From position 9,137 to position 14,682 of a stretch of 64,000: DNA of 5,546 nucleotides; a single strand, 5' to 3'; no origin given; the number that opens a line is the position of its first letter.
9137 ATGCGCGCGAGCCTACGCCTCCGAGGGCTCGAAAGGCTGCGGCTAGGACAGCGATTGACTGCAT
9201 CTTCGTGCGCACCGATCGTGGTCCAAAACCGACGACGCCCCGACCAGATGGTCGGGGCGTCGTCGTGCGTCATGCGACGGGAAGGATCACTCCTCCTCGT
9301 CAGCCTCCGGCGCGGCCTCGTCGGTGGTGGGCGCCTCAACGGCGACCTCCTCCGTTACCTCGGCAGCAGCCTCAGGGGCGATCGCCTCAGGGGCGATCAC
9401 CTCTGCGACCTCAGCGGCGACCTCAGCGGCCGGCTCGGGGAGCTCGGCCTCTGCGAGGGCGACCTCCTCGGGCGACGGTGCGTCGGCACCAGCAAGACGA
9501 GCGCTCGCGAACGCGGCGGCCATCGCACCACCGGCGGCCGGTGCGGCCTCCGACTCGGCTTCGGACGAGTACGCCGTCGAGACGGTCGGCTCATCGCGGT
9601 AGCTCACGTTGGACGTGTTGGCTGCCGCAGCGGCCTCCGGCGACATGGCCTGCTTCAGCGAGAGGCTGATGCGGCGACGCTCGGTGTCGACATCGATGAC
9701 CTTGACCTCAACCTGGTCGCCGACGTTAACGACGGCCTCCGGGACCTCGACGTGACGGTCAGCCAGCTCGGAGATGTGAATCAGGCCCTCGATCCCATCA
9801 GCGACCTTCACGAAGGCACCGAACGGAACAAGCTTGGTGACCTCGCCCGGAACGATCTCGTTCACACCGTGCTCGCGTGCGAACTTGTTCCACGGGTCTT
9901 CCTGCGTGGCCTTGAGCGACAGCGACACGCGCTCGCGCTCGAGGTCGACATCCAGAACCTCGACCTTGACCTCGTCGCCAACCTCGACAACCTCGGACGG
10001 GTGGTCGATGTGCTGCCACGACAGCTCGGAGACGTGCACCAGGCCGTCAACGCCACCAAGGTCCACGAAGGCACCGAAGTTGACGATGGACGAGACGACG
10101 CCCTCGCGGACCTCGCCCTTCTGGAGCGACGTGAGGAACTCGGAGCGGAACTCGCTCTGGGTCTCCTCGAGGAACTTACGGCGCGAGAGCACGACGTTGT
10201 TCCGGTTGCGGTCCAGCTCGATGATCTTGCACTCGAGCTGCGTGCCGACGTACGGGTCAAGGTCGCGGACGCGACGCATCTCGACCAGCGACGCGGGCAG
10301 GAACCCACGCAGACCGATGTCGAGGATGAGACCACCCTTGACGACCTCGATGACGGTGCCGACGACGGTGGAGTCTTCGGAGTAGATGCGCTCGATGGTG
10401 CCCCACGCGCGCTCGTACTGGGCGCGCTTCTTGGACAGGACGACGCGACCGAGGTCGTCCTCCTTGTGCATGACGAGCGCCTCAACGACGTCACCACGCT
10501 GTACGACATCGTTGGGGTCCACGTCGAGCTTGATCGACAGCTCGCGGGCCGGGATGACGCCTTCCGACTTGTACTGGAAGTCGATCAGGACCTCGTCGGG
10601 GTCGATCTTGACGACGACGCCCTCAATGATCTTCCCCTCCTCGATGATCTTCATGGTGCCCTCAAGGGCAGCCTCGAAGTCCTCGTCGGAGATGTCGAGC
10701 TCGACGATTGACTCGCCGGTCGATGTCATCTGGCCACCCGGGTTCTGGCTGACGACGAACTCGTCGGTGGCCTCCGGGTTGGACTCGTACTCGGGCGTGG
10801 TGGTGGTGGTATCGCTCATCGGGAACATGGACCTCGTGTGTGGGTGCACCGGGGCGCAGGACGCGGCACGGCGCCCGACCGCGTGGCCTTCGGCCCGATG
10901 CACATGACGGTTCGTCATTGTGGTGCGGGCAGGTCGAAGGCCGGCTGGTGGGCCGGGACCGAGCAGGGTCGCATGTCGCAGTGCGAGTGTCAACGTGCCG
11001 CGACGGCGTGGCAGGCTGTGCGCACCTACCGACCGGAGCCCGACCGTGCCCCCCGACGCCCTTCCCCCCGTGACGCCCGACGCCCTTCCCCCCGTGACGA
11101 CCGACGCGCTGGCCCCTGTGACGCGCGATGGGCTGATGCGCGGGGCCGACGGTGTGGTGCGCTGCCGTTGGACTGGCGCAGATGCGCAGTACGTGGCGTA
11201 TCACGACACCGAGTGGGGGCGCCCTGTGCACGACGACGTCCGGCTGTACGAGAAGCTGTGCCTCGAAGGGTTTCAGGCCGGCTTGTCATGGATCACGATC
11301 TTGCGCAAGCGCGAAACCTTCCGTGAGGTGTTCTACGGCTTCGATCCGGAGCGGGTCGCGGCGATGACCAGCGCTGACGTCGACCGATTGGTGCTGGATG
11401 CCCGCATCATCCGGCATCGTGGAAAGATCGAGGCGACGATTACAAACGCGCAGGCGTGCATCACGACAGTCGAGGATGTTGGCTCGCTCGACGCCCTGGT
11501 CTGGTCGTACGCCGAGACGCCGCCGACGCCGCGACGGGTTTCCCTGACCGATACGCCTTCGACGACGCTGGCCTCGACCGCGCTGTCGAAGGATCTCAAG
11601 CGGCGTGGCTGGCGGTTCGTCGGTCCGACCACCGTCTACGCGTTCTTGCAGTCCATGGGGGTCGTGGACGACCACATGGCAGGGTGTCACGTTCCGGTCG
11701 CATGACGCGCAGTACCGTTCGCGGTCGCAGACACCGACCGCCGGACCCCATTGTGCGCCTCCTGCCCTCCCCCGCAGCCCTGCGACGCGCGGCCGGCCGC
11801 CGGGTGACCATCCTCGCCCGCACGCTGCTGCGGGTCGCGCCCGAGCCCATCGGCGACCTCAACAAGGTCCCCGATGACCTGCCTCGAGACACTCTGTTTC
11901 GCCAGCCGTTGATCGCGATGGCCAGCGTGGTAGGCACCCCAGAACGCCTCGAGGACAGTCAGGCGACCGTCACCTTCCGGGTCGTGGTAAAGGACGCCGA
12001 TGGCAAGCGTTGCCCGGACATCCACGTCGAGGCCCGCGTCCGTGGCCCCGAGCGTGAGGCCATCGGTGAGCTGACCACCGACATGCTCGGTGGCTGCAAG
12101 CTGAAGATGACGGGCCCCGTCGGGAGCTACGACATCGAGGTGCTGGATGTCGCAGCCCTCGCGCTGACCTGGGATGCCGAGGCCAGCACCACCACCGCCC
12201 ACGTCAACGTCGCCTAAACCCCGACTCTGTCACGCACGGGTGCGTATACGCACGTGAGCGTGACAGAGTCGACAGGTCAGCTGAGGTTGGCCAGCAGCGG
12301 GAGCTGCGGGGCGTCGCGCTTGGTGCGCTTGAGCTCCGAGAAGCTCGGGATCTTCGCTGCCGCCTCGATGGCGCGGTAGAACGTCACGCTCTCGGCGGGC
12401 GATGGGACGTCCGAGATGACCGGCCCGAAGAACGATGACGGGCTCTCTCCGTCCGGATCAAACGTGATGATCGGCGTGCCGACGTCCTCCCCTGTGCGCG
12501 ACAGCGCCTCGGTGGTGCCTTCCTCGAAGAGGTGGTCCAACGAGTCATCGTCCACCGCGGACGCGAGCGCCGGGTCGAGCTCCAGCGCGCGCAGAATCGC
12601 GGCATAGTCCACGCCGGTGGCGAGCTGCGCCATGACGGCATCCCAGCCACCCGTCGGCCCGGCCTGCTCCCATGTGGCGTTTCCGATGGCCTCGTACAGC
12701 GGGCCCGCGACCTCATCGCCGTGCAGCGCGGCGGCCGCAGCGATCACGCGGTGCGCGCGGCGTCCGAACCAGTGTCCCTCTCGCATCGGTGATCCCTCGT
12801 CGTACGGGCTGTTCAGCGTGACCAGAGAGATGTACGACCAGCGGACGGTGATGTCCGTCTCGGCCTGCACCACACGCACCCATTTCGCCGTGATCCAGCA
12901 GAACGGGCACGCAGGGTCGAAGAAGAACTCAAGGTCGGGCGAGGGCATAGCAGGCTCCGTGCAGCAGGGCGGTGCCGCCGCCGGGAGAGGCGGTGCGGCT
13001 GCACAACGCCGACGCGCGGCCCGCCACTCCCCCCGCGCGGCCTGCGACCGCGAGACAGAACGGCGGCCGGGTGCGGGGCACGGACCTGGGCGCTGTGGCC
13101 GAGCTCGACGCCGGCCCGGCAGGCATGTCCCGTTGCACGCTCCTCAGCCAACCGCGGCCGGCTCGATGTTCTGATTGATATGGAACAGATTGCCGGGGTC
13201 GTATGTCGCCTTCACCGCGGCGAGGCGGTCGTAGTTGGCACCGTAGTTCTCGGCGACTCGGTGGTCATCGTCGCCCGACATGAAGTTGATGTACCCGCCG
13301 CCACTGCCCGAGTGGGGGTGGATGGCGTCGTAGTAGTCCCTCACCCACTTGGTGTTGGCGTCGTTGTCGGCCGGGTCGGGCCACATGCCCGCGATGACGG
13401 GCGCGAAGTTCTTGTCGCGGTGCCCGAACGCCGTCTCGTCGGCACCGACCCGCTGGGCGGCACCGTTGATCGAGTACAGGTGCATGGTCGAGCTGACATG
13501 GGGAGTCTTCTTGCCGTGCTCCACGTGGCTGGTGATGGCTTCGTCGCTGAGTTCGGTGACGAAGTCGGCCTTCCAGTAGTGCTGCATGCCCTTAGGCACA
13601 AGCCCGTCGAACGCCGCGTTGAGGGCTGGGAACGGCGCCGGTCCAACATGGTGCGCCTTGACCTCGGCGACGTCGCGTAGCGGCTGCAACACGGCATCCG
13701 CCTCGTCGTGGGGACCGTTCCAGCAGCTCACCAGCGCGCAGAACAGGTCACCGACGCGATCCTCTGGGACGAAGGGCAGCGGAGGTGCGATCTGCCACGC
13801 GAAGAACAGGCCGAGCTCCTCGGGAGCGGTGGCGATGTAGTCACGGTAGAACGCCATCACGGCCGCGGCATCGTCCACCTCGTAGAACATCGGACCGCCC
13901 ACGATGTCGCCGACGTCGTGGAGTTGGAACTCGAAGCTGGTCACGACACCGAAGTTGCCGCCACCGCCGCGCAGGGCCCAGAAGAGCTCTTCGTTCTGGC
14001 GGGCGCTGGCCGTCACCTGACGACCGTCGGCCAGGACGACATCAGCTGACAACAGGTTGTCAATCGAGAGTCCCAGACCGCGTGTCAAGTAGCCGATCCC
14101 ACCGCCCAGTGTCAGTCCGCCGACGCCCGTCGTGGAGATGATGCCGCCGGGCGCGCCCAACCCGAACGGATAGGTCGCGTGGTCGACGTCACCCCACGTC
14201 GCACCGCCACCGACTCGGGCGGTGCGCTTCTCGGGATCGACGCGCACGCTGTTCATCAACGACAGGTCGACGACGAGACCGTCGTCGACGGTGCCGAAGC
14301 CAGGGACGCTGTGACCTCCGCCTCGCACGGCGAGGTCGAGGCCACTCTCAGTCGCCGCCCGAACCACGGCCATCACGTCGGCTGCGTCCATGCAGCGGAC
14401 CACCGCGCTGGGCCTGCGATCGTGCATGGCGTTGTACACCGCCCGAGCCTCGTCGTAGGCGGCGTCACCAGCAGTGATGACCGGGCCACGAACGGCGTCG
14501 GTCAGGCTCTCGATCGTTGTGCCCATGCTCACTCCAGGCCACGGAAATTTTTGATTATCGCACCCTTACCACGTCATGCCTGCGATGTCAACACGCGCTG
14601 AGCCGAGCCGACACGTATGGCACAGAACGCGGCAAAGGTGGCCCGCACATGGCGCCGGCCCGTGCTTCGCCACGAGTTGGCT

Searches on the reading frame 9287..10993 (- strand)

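Call 68: search_protein_families(library=pfam, proteins=[window:9287-10993:-], max_evalue=0.00001)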
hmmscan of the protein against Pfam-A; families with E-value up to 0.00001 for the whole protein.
window:9287-10993:- (568 aa): 3 families
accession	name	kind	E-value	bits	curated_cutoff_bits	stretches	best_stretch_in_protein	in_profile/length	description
PF00575.29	S1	-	4.2e-75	248.6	22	4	290-361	2-74/74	S1 RNA binding domain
PF23459.1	S1_RRP5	-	1.3e-20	74.1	27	1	290-360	1-72/72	RRP5 S1 domain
PF21710.3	Spt6_S1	-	4.8e-09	36.8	27.5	0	379-448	18-88/91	Spt6, S1/OB domain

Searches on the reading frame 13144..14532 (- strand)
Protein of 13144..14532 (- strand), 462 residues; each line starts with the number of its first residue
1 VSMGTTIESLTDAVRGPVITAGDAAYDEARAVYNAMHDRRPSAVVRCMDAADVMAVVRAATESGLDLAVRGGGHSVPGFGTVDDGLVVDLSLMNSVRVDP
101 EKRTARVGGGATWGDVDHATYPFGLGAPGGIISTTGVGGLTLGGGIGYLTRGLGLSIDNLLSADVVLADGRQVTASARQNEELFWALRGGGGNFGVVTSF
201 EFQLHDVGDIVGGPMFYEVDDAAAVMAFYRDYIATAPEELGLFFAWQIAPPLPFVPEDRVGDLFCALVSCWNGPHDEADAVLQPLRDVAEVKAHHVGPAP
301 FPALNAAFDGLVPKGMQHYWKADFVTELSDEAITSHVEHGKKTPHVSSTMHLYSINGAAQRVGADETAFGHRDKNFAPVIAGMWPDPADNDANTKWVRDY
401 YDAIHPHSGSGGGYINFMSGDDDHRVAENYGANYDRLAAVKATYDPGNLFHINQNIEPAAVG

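Call 68: search_protein_families(library=pfam, proteins=[window:13144-14532:-], max_evalue=0.00001)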
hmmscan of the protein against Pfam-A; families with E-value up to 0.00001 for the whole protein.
window:13144-14532:- (462 aa): 2 families
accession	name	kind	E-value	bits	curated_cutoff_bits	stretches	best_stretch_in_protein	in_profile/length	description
PF01565.28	FAD_binding_4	-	7.9e-31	107.1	26.4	1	41-175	1-138/139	FAD binding domain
PF08031.17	BBE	-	2.9e-13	50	20.6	1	414-457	2-45/45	Berberine and berberine like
